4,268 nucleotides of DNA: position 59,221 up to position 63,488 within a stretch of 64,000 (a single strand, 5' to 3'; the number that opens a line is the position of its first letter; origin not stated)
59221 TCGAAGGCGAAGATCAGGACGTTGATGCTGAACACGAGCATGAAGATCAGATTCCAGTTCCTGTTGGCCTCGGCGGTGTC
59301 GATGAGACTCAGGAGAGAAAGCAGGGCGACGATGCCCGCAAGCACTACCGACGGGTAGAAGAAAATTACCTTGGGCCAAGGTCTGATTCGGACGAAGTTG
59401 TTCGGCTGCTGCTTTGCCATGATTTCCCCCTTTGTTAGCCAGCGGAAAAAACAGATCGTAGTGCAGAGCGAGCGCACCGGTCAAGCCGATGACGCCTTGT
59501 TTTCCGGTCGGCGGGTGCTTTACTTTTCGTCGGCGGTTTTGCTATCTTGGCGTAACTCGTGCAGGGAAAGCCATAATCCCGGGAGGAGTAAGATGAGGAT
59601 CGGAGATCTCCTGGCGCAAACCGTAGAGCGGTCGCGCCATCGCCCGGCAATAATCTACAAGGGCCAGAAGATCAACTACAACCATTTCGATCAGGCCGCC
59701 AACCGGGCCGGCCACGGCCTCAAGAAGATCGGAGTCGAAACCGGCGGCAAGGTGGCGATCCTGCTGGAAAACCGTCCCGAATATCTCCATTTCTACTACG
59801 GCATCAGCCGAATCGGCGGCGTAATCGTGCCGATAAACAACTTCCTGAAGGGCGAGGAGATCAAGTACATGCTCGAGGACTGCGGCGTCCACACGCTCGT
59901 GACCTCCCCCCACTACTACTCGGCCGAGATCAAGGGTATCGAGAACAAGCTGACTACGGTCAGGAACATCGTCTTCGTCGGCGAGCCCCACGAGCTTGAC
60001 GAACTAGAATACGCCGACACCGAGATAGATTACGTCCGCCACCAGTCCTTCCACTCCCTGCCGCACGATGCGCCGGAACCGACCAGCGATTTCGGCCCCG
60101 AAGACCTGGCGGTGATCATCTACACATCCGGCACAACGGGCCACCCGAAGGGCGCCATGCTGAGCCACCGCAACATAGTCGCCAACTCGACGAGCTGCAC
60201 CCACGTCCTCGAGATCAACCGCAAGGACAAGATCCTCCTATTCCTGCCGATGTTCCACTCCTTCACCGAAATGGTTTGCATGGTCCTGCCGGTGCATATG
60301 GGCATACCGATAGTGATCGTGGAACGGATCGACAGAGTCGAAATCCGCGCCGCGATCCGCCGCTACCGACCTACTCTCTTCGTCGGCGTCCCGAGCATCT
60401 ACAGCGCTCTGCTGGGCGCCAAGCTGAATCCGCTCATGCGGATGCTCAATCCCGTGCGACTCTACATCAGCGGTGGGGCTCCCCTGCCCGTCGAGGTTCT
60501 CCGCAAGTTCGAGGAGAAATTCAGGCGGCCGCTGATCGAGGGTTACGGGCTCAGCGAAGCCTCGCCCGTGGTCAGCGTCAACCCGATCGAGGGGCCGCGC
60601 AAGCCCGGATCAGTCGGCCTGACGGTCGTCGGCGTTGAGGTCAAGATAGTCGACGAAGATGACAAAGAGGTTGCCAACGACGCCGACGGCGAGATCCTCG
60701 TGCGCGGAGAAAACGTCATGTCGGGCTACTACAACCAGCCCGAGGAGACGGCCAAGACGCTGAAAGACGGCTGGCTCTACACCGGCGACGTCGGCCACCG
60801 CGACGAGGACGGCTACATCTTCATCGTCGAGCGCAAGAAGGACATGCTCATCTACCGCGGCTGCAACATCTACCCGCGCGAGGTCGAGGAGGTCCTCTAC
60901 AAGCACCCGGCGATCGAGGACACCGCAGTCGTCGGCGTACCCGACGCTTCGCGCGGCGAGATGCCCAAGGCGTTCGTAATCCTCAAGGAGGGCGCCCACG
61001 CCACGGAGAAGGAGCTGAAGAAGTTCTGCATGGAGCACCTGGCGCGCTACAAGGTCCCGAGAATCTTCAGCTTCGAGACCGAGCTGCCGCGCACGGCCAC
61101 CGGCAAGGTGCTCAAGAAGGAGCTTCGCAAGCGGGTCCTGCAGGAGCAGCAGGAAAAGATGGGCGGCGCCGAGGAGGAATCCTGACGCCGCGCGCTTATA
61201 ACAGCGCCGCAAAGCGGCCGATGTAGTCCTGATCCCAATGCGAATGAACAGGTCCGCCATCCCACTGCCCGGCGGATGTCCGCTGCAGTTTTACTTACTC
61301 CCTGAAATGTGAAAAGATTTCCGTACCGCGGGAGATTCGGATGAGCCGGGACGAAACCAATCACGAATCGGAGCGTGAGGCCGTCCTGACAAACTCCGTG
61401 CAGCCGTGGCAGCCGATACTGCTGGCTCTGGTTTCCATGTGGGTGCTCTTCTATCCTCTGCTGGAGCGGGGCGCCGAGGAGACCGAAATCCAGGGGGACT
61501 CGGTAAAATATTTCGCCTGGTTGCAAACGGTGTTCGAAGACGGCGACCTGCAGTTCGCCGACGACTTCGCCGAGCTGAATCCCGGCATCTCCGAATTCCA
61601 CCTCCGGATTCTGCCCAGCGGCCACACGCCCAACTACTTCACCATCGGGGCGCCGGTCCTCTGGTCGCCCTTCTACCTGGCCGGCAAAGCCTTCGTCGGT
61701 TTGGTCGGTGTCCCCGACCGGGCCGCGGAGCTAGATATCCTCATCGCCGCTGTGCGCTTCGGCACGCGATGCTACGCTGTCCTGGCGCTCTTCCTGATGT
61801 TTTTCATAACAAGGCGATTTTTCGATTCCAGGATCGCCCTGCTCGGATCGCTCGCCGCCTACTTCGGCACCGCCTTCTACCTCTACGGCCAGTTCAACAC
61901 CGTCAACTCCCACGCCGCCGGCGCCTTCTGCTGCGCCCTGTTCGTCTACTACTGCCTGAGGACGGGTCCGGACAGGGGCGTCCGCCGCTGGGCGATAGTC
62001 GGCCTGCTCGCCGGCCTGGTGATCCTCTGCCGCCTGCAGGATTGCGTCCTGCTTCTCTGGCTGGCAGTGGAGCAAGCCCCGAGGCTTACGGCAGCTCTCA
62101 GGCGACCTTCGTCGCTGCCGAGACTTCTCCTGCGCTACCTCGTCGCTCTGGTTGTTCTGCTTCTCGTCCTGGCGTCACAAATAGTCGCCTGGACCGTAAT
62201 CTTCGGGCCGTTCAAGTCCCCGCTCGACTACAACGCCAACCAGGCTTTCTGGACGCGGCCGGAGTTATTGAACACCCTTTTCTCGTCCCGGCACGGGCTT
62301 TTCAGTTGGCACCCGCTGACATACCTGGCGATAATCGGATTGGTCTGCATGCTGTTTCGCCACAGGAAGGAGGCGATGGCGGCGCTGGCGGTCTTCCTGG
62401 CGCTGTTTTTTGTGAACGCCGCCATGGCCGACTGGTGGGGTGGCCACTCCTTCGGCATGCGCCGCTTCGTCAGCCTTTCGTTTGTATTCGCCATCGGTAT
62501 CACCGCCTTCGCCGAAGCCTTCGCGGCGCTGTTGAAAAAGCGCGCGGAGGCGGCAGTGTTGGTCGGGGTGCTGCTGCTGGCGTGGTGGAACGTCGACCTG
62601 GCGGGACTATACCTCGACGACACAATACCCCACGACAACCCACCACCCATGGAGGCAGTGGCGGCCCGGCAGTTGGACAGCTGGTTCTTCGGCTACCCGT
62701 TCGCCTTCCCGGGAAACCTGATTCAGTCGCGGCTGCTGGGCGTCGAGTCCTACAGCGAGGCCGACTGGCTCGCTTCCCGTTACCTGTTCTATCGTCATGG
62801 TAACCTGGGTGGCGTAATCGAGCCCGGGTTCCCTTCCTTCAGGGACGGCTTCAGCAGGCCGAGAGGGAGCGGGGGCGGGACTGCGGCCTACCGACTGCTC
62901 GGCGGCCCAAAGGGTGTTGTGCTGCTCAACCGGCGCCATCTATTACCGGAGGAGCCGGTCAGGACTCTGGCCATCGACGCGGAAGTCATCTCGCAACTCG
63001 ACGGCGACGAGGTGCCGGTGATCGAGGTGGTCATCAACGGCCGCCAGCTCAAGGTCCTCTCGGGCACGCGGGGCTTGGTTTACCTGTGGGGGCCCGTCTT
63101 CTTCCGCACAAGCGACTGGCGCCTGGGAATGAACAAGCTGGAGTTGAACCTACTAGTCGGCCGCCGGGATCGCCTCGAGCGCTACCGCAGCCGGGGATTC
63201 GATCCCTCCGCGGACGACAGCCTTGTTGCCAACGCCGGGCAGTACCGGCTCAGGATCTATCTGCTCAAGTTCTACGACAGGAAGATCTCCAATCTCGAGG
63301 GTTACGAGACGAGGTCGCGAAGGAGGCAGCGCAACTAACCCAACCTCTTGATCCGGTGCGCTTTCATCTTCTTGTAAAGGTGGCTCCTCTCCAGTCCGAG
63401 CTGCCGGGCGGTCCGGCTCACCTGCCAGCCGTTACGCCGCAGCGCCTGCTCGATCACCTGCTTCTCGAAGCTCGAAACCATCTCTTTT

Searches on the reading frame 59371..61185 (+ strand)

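Call 91: search_protein_families(library=pfam, proteins=[window:59371-61185:+], max_evalue=0.00001)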
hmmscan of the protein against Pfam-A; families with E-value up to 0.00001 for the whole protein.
window:59371-61185:+ (604 aa): 2 families
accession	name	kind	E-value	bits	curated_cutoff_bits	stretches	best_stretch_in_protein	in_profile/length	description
PF00501.34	AMP-binding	-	2.6e-97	326.5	29.9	1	82-454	2-384/384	AMP-binding enzyme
PF13193.12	AMP-binding_C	-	2.9e-22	79.8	24.5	1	504-579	1-76/76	AMP-binding enzyme C-terminal domain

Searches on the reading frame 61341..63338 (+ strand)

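Call 91: search_protein_families(library=pfam, proteins=[window:61341-63338:+], max_evalue=0.00001)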
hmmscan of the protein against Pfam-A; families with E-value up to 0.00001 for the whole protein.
window:61341-63338:+ (665 aa): 1 family
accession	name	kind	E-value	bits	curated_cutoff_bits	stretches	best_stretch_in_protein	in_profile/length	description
PF13231.12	PMT_2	-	1.5e-06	28.9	26.1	1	136-276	22-154/160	Dolichyl-phosphate-mannose-protein mannosyltransferase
